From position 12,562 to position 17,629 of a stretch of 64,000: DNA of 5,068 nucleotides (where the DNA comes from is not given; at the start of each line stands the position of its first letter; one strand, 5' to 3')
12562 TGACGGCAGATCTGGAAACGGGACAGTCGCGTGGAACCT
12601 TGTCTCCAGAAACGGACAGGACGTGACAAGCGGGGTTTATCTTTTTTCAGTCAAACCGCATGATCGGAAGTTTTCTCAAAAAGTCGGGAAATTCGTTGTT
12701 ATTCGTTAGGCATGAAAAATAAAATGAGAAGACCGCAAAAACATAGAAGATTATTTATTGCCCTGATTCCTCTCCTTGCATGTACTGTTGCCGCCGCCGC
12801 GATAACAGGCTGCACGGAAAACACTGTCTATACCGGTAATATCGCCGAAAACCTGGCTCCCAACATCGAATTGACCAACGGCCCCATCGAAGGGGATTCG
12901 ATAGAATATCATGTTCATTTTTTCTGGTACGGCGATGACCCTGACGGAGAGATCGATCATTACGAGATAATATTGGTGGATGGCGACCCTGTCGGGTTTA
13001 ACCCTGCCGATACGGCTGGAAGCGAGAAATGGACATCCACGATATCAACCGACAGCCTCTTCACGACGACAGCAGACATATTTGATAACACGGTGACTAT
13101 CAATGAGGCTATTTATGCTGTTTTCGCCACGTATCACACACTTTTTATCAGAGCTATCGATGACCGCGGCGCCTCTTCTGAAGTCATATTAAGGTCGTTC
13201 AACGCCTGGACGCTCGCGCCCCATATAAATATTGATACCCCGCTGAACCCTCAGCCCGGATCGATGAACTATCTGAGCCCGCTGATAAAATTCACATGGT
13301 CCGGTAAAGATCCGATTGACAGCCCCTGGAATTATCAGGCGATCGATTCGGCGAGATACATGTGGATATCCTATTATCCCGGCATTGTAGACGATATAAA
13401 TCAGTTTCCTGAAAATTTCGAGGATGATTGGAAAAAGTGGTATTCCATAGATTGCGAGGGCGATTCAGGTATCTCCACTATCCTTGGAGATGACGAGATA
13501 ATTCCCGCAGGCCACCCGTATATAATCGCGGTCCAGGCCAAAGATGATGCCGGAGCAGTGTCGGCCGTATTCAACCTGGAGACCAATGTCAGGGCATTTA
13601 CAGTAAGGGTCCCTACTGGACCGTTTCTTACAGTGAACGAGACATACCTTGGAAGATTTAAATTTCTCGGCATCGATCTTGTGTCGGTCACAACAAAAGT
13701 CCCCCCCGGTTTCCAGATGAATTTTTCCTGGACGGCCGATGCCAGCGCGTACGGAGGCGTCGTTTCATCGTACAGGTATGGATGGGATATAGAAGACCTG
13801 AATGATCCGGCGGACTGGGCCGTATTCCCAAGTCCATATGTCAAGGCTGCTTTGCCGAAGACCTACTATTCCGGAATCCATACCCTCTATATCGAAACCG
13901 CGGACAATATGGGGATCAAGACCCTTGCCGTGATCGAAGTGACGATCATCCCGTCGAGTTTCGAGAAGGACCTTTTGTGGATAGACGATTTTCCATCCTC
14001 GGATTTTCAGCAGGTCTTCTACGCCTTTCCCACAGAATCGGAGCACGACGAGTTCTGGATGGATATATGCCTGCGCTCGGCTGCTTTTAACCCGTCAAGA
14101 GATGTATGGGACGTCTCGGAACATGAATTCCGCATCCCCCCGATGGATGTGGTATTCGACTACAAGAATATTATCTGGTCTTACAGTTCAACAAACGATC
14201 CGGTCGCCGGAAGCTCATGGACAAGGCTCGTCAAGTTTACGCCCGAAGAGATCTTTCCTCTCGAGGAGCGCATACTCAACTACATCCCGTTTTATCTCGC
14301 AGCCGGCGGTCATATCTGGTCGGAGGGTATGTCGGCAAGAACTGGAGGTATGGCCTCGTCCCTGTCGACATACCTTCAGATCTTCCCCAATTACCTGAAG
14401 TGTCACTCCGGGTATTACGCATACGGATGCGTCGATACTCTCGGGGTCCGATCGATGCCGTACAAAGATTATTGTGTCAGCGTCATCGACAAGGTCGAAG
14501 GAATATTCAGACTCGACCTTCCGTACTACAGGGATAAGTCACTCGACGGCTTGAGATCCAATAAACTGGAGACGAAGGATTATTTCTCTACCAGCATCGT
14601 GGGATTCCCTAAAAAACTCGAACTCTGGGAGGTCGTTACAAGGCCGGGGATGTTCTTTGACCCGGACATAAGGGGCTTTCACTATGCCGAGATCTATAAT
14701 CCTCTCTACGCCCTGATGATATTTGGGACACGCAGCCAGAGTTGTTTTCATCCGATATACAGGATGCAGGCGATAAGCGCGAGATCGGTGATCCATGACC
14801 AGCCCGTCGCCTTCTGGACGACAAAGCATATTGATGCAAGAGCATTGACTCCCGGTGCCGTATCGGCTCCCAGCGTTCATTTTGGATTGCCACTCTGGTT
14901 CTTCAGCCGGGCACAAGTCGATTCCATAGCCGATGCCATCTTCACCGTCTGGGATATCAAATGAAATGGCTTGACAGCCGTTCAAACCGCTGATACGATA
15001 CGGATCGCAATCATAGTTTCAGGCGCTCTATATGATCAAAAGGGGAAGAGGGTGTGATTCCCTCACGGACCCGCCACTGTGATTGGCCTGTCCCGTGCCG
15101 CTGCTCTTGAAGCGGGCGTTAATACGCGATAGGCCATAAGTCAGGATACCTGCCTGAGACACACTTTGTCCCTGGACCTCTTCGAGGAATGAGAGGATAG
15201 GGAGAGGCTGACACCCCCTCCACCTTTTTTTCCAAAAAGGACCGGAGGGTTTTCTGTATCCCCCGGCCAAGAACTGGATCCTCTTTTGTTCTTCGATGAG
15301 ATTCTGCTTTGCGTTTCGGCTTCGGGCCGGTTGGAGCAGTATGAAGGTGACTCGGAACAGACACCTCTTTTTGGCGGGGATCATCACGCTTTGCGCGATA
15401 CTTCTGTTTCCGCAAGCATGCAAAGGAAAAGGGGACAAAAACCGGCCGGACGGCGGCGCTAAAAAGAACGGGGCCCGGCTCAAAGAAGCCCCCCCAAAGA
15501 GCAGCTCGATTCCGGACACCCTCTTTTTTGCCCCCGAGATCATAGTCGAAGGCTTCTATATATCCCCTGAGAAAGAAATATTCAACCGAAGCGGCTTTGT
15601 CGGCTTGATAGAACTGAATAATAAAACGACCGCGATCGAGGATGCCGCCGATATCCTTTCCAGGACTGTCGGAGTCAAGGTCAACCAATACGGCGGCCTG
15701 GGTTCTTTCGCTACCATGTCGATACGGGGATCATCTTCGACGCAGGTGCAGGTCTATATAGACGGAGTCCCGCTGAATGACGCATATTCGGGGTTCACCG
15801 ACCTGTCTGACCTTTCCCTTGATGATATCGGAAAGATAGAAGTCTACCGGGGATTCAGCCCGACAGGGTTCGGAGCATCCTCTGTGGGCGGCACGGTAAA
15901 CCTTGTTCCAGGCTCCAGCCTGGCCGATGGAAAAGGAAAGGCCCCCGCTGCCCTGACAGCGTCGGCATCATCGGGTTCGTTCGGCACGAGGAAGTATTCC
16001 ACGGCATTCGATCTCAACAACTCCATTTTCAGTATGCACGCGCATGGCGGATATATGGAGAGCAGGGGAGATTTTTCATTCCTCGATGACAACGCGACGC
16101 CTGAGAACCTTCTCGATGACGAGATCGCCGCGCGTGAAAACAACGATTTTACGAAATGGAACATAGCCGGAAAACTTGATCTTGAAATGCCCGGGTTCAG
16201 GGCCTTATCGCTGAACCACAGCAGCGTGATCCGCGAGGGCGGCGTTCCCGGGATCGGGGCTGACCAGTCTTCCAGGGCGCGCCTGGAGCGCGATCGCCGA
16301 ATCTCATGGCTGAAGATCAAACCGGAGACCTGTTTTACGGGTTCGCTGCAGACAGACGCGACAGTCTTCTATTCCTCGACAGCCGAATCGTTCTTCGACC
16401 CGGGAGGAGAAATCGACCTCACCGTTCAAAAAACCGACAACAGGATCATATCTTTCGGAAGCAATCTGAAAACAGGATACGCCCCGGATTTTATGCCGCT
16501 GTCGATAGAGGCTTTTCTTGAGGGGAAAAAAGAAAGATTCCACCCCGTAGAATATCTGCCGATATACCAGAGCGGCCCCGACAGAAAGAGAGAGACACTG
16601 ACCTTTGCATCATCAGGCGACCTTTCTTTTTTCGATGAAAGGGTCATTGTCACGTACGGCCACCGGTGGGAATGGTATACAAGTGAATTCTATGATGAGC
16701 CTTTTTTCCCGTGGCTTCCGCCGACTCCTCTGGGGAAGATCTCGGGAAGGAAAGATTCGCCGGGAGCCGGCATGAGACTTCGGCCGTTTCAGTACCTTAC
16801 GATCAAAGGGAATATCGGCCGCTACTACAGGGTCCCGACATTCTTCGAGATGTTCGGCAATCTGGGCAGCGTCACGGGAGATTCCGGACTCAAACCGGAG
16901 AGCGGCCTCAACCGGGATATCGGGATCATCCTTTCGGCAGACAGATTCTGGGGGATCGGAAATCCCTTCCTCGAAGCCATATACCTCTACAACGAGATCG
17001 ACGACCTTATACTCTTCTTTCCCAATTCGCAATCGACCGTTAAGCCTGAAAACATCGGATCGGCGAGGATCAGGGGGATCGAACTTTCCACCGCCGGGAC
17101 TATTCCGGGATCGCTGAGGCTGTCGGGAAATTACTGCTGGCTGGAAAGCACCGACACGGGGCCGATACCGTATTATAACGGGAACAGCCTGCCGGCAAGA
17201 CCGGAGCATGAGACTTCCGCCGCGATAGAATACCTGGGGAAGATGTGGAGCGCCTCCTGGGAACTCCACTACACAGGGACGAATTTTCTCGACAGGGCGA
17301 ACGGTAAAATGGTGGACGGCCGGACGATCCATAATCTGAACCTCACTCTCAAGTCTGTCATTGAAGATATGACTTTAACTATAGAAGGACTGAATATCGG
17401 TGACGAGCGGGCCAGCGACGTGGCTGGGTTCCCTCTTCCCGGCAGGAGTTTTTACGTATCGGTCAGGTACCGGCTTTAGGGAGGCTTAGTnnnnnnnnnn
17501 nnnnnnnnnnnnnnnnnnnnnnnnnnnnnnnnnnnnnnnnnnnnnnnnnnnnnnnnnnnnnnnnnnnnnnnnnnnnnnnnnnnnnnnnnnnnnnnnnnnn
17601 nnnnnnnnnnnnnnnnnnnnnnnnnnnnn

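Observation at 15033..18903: Cobalamin-riboswitch locus: TonB-dependent receptor plus a propeller-like secreted protein carrying a T9SS sorting tail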

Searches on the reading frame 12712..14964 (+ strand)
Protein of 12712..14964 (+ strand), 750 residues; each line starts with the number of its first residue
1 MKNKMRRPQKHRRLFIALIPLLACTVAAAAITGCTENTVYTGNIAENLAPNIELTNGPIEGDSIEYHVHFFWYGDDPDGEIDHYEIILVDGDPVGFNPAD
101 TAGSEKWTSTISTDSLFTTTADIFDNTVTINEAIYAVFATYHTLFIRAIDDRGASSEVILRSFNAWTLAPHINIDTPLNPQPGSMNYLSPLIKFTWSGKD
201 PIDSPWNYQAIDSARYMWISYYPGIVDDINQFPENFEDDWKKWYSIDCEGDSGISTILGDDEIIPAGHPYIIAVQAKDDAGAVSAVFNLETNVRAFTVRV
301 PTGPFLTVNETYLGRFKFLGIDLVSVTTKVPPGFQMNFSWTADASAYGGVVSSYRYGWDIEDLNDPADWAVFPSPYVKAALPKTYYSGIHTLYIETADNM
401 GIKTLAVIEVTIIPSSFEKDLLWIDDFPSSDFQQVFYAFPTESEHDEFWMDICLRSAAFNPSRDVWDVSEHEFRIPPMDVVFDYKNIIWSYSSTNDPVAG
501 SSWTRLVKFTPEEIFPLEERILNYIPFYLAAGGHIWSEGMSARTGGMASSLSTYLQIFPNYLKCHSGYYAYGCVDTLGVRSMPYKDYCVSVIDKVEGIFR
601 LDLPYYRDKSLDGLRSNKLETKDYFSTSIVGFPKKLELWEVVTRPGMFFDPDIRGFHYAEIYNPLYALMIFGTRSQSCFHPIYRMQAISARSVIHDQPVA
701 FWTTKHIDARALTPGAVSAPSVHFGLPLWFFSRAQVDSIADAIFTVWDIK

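Call 3: search_protein_families(library=pfam, proteins=[window:12712-14964:+], max_evalue=0.1)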
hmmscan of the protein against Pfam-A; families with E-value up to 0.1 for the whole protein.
window:12712-14964:+ (750 aa): 0 families

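Call 4: search_protein_families(library=ncbifam, proteins=[window:12712-14964:+], max_evalue=0.1)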
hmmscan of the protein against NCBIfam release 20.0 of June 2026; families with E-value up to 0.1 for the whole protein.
window:12712-14964:+ (750 aa): 0 families

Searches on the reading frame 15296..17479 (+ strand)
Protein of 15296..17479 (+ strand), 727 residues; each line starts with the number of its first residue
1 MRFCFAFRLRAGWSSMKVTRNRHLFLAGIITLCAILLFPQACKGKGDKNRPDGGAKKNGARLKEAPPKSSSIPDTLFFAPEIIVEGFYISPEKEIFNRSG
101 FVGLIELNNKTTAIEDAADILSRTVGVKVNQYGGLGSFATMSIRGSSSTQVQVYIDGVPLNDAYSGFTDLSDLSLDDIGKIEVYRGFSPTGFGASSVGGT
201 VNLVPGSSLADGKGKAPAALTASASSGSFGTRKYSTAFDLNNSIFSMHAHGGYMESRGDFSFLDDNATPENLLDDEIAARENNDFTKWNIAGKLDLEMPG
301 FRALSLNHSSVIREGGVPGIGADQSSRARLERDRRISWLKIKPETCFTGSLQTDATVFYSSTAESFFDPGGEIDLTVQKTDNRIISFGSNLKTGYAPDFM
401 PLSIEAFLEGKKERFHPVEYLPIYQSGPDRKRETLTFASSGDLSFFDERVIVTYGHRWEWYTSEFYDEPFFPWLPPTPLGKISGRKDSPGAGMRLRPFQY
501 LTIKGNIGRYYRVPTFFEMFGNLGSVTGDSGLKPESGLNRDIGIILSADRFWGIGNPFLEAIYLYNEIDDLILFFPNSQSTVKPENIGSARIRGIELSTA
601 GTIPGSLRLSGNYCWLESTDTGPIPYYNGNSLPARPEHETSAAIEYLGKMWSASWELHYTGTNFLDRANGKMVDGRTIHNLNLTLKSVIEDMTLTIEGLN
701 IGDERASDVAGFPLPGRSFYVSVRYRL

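Call 3: search_protein_families(library=pfam, proteins=[window:15296-17479:+], max_evalue=0.1)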
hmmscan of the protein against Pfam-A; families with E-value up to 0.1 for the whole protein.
window:15296-17479:+ (727 aa): 2 families
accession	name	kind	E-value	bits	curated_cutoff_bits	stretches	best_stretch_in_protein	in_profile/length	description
PF00593.30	TonB_dep_Rec_b-barrel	-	8.1e-35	122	27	1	305-701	88-436/436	TonB dependent receptor-like, beta-barrel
PF07715.20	Plug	-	1e-17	65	23.9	1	113-200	21-107/107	TonB-dependent Receptor Plug Domain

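Call 4: search_protein_families(library=ncbifam, proteins=[window:15296-17479:+], max_evalue=0.1)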
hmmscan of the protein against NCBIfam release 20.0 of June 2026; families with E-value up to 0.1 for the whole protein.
window:15296-17479:+ (727 aa): 28 families (the best 25 are shown)
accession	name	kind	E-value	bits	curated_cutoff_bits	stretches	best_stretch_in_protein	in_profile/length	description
NF038079.1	TonB_sider_MxcH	equivalog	5.2e-41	140.6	925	2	79-257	115-286/792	TonB-dependent siderophore myxochelin receptor MxcH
TIGR01779.1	TonB-B12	equivalog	2.3e-30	105.8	599.7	2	118-238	66-180/614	TonB-dependent vitamin B12 receptor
TIGR01783.1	TonB-siderophor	subfamily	7.7e-24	84.3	223.5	2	441-725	368-647/649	TonB-dependent siderophore receptor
TIGR01785.1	TonB-hemin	subfamily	4.2e-21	75.1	316.85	2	114-203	35-126/677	TonB-dependent heme/hemoglobin receptor family protein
TIGR01786.1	TonB-hemlactrns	subfamily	1.2e-20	73.5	323.75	2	484-669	435-636/719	TonB-dependent hemoglobin/transferrin/lactoferrin family receptor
NF007926.1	PRK10641.1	equivalog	2e-20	72.9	836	2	116-258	63-199/617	TonB-dependent vitamin B12 receptor BtuB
NF041535.1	TonB_rec_PqqU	equivalog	1.7e-12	46.5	1200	2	134-235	65-153/676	TonB-dependent receptor PqqU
NF010010.0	PRK13483.1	equivalog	8.9e-12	43.8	927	2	499-662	416-591/660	ligand-gated channel protein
NF010011.0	PRK13484.1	equivalog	7.3e-10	37.7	1197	1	500-709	430-659/682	IreA family TonB-dependent siderophore receptor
NF049946.1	TonB_dep_CU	exception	1.4e-09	36.9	700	2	105-204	66-168/683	TonB-dependent receptor, CU motif-type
NF007478.2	PRK10064.1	equivalog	9e-09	34.1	745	2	113-205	63-157/663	catecholate siderophore receptor CirA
TIGR01782.1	TonB-Xanth-Caul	subfamily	1.7e-08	33.3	310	2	117-228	43-155/868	TonB-dependent receptor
NF049944.1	TonB_dep_PUIUD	equivalog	2.3e-08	32.9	850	1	106-238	67-200/686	TonB-dependent receptor, PUIUD motif-type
NF010038.0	PRK13513.1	equivalog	1e-07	30.9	942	2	583-667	513-598/659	ligand-gated channel protein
NF010651.0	PRK14050.1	equivalog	1.3e-07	30.1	884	1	100-205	84-185/730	TonB-dependent siderophore receptor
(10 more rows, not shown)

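Call 28: search_solved_structures(query=window:15296-17479:+, max_evalue=0.001)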
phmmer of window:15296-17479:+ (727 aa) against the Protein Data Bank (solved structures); distinct sequences matched with E-value up to 0.001: 18.
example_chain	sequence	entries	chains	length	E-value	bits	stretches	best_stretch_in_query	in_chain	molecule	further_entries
8blw_A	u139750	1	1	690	2.1e-21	79.1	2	77-263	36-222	Vitamin B12 transporter BtuB1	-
9gbc_A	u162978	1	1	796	1.3e-19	73.1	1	97-239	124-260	TonB-linked outer membrane receptor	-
9nn6_A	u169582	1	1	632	2.8e-13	52.2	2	586-726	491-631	Colicin I receptor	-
2hdf_A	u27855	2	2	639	2.9e-13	52.2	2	586-726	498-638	Colicin I receptor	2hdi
8p97_A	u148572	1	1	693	4.8e-13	51.4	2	502-720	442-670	TonB-dependent receptor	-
8p98_A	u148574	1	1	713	5.3e-13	51.3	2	502-720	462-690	Vitamin B12 transporter BtuB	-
8bmx_C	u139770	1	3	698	3.4e-12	48.6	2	502-722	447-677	Putative TonB-linked outer membrane receptor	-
3rgm_A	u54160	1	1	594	3.6e-12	48.5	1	117-205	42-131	Vitamin B12 transporter BtuB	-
1nqf_A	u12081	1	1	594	3.7e-12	48.5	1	117-205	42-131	Vitamin B12 receptor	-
3rgn_A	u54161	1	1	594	4.3e-12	48.3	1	117-205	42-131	Vitamin B12 transporter BtuB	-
1nqe_A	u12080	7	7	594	4.3e-12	48.3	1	117-205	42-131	Vitamin B12 receptor | Vitamin B12 transporter btuB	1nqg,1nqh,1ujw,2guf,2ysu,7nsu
2gsk_A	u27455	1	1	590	4.5e-12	48.2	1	117-205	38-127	Vitamin B12 transporter btuB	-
3m8b_A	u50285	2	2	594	5.1e-12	48.1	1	117-205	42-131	Vitamin B12 transporter btuB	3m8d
6v81_A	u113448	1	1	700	2.5e-09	39.2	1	502-689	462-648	Probable TonB-dependent receptor YncD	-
9c4o_A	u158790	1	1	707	2.6e-09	39.1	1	502-689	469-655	Pyrroloquinoline quinone transporter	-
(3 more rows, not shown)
